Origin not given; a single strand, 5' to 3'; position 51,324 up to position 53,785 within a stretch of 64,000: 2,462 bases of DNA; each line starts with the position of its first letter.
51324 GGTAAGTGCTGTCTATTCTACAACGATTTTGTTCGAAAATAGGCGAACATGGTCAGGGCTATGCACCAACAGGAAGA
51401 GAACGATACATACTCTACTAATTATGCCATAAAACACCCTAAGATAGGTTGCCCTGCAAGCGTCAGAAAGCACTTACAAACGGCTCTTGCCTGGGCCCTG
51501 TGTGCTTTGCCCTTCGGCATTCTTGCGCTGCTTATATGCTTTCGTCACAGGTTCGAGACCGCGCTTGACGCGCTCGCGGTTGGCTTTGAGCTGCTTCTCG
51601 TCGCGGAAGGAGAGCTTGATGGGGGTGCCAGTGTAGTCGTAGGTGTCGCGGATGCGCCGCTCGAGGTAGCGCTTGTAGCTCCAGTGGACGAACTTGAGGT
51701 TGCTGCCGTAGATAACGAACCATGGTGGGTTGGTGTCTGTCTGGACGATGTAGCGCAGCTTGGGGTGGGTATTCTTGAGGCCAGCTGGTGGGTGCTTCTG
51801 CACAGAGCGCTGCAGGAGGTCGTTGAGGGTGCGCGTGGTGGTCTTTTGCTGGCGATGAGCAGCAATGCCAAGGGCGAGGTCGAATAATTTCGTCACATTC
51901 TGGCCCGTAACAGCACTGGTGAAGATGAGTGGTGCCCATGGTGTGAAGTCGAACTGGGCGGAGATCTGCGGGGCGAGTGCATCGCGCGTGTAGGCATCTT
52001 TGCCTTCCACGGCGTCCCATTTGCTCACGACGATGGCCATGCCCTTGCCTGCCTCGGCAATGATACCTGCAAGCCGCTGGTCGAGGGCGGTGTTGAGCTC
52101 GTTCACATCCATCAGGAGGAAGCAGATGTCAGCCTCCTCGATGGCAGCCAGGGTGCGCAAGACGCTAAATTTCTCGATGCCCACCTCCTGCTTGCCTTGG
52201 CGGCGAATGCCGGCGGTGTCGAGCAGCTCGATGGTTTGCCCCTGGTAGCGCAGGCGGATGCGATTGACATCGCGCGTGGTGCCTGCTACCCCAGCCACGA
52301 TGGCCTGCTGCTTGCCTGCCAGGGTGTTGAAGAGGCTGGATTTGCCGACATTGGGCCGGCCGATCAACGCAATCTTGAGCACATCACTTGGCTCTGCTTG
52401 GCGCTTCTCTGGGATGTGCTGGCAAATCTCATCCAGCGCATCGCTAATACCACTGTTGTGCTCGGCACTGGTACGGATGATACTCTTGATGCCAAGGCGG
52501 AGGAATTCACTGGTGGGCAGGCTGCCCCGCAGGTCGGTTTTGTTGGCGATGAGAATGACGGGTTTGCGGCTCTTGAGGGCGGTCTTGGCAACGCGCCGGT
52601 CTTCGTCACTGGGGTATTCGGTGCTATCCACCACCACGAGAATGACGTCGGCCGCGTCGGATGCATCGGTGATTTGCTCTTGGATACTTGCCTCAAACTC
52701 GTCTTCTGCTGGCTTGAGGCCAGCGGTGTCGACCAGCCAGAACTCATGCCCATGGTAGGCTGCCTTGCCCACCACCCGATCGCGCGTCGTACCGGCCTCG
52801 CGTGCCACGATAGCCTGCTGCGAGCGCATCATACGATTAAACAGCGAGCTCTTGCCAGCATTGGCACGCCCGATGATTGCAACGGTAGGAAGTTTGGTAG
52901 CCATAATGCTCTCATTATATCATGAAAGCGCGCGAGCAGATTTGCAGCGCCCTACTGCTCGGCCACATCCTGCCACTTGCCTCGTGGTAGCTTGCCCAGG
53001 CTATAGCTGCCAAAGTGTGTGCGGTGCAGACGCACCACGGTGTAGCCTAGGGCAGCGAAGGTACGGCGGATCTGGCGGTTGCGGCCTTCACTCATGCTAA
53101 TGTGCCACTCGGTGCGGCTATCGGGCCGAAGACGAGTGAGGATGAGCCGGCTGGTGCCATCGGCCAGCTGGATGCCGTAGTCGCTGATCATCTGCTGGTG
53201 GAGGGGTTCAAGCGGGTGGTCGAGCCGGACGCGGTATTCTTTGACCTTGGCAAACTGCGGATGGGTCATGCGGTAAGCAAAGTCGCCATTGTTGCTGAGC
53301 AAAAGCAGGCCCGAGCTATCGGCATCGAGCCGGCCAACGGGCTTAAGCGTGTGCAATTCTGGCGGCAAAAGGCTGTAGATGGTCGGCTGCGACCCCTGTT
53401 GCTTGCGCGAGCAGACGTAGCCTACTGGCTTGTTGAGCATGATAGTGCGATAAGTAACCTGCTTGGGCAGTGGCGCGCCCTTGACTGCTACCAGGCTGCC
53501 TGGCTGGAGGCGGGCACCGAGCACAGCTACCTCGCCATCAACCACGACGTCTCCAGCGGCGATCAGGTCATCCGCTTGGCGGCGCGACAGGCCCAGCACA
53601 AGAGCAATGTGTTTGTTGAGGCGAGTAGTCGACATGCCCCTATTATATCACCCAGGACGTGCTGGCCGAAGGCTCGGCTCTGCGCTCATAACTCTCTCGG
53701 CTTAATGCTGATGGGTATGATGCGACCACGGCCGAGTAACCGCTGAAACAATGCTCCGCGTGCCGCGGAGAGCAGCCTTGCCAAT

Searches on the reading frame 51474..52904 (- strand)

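Call 11: search_protein_families(library=pfam, proteins=[window:51474-52904:-])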
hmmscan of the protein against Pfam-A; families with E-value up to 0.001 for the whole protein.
window:51474-52904:- (476 aa): 14 families
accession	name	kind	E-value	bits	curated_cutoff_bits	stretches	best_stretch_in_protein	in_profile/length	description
PF01926.29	MMR_HSR1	-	1.8e-55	186.3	21.9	2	7-122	1-113/113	50S ribosome-binding GTPase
PF02421.24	FeoB_N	-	5.2e-26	91.5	27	2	177-340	2-152/156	Ferrous iron transport protein B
PF14714.11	KH_dom-like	-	3.3e-24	85.4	27.3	1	355-434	2-81/81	KH-domain-like of EngA bacterial GTPase enzymes, C-terminal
PF00009.33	GTP_EFTU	-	3.8e-16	59.7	26.5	2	5-165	3-187/188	Elongation factor Tu GTP binding domain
PF00350.29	Dynamin_N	-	4.7e-14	53.2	27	0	178-221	1-43/168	Dynamin family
PF04548.22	AIG1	-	1.4e-11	44.5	27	2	7-108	2-106/212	AIG1 family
PF00071.28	Ras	-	6.9e-11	42.4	21.6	1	8-164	2-160/162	Ras family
PF08477.19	Roc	-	2.6e-09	37.8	27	0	8-124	2-119/119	Ras of Complex, Roc, domain of DAPkinase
PF03193.22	RsgA_GTPase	-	9.2e-09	35.8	30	0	108-234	48-169/174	RsgA GTPase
PF09439.16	SRPRB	-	1.7e-08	34.5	25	1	4-99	2-87/178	Signal recognition particle receptor beta subunit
PF00005.33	ABC_tran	-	1.8e-05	25.8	25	0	178-227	14-63/137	ABC transporter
PF10662.15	PduV-EutP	-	2.4e-05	24.6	21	0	75-156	54-137/143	Ethanolamine utilisation - propanediol utilisation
PF05621.17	TniB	-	0.00074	19.4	22.4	0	3-39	33-68/189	Bacterial TniB protein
PF13479.12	AAA_24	-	0.00086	19.6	27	0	7-94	4-72/195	AAA domain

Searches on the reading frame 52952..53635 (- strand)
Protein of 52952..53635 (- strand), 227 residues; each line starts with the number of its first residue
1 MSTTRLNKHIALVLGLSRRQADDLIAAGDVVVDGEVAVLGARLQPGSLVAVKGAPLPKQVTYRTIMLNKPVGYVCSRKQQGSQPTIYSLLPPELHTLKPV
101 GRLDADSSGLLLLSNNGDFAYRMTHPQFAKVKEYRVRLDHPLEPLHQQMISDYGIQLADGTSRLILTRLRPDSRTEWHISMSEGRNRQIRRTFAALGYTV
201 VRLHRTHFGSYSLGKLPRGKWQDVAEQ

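Call 11: search_protein_families(library=pfam, proteins=[window:52952-53635:-])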
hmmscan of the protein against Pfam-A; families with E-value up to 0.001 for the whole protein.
window:52952-53635:- (227 aa): 2 families
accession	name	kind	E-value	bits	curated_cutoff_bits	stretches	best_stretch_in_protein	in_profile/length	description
PF00849.27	PseudoU_synth_2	-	1.9e-19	70.8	26.8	1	64-195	2-152/152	RNA pseudouridylate synthase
PF01479.30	S4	-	4.2e-05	23.6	22.8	1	5-47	2-46/48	S4 domain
